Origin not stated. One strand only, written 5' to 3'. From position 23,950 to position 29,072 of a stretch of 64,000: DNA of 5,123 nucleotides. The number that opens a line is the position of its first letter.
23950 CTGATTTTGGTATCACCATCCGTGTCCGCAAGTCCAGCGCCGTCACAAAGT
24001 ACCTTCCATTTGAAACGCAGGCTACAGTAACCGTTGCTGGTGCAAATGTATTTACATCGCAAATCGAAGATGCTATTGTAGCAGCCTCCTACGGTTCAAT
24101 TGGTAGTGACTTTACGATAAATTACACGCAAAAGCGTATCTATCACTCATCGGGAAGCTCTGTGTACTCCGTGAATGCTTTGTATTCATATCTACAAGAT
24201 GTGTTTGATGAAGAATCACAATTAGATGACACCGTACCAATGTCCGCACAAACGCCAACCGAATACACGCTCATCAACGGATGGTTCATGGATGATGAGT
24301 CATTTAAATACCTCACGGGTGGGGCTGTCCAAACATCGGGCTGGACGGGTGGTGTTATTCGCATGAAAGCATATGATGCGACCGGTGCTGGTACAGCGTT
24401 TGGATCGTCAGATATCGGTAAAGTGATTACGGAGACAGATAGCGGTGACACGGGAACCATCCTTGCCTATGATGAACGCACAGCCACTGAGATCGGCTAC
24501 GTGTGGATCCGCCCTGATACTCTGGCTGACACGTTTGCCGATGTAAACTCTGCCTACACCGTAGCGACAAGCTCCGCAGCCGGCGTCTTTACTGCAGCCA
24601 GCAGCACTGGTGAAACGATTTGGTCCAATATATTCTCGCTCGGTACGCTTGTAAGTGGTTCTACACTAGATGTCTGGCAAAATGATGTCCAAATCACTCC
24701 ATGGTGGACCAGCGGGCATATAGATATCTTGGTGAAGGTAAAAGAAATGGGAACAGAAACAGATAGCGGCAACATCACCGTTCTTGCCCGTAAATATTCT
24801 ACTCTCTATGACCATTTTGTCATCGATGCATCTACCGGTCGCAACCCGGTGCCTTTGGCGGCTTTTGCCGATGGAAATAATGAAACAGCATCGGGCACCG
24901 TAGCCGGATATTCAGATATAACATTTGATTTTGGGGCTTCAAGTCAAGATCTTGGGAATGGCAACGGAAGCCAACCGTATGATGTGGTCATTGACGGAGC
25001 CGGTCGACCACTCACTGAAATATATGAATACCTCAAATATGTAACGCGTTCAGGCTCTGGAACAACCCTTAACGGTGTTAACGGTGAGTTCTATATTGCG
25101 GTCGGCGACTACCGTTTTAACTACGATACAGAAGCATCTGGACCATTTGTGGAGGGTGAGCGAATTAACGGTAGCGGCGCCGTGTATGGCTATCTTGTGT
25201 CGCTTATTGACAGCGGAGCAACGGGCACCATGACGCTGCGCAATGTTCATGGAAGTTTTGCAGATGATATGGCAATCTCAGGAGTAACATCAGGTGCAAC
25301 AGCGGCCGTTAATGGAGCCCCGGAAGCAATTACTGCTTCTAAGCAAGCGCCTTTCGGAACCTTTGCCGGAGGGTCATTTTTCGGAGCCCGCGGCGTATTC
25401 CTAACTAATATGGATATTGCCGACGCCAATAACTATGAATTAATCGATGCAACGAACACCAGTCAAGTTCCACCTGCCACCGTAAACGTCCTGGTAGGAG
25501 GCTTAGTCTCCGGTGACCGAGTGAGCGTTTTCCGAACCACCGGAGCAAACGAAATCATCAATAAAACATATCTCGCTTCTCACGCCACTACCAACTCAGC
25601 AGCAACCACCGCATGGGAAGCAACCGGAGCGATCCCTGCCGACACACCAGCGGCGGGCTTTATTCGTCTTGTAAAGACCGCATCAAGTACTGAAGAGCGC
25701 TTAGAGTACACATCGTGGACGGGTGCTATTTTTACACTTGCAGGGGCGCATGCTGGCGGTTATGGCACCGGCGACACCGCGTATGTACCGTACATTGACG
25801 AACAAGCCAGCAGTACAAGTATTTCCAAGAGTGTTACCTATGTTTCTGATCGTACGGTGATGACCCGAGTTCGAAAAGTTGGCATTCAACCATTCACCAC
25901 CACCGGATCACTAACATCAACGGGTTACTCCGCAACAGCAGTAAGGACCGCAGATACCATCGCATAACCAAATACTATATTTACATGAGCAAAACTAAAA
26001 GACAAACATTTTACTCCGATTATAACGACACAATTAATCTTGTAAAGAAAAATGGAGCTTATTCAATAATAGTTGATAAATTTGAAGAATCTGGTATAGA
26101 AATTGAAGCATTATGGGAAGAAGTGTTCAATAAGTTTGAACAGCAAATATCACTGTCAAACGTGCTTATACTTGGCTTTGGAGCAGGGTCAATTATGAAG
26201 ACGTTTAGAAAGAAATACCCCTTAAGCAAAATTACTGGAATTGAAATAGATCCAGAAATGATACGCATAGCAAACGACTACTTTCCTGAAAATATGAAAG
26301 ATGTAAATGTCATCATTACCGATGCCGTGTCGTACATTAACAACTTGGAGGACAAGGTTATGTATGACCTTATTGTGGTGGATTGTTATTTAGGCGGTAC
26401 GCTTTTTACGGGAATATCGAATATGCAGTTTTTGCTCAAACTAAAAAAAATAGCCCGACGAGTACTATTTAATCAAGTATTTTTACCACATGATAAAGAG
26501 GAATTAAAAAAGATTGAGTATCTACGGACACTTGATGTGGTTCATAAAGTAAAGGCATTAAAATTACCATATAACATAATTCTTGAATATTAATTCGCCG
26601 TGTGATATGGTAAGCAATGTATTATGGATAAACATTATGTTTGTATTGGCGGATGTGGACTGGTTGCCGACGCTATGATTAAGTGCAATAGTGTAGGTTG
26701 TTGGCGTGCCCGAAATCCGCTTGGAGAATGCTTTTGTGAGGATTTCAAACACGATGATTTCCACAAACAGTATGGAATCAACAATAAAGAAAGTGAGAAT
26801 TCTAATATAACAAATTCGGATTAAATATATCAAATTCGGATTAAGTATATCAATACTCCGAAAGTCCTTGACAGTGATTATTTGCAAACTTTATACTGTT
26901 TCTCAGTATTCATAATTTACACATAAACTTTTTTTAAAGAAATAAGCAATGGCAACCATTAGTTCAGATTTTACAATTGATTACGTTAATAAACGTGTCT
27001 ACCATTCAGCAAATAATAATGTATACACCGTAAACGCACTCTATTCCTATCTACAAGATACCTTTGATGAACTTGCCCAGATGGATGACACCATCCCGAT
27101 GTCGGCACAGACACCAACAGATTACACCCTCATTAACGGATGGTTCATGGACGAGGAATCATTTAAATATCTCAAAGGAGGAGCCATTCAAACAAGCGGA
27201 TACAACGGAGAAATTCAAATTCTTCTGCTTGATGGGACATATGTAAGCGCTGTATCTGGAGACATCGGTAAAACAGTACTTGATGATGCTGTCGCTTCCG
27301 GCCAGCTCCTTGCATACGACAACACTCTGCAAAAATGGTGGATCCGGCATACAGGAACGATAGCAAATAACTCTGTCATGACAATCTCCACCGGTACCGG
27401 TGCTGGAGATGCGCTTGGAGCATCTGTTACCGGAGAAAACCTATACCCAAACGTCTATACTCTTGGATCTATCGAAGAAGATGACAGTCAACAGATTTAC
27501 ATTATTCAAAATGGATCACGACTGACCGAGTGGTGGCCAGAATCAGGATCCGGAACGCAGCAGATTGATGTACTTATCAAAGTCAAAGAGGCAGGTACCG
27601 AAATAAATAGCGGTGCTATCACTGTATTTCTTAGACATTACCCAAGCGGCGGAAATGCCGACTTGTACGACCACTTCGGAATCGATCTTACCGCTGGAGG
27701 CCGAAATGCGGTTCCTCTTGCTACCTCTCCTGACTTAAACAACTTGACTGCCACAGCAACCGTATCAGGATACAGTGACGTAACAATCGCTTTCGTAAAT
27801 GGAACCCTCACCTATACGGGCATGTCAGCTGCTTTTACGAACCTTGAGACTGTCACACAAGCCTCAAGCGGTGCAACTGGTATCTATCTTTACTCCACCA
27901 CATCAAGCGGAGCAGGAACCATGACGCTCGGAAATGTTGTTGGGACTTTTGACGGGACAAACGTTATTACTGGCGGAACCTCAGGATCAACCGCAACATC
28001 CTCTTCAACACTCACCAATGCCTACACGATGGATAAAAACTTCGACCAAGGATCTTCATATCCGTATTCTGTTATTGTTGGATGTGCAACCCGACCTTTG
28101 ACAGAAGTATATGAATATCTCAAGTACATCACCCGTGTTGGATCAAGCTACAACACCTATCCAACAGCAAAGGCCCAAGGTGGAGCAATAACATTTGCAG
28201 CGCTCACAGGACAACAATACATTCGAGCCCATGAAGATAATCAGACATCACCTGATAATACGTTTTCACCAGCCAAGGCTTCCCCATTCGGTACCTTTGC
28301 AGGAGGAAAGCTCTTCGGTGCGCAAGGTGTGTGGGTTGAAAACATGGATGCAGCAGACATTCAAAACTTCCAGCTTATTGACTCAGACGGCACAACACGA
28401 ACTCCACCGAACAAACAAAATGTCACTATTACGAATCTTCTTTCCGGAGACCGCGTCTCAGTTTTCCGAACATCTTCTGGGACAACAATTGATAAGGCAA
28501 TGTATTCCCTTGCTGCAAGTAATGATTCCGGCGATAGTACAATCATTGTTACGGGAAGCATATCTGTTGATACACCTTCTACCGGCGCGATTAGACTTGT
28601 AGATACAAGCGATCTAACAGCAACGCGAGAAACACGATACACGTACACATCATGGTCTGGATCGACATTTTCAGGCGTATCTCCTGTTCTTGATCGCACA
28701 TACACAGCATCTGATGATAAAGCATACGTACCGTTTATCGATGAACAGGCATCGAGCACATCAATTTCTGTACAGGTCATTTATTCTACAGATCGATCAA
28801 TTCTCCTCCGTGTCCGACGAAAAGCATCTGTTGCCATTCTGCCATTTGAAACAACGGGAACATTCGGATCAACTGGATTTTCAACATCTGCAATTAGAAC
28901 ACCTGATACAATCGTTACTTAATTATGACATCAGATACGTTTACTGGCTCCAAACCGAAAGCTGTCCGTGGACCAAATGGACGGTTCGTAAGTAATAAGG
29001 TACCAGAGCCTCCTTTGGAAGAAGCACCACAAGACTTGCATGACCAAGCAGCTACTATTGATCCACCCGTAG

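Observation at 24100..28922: C-terminal ~620 aa of the giant protein is re-encoded as a stand-alone paralog 1 kb downstream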

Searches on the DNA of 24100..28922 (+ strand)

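Call 7: search_dna_similar(query=window:24100-28922:+, collection=phages, mode=distant, max_rows=30)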
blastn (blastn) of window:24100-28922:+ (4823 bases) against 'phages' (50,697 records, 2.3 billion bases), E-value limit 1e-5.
No match.
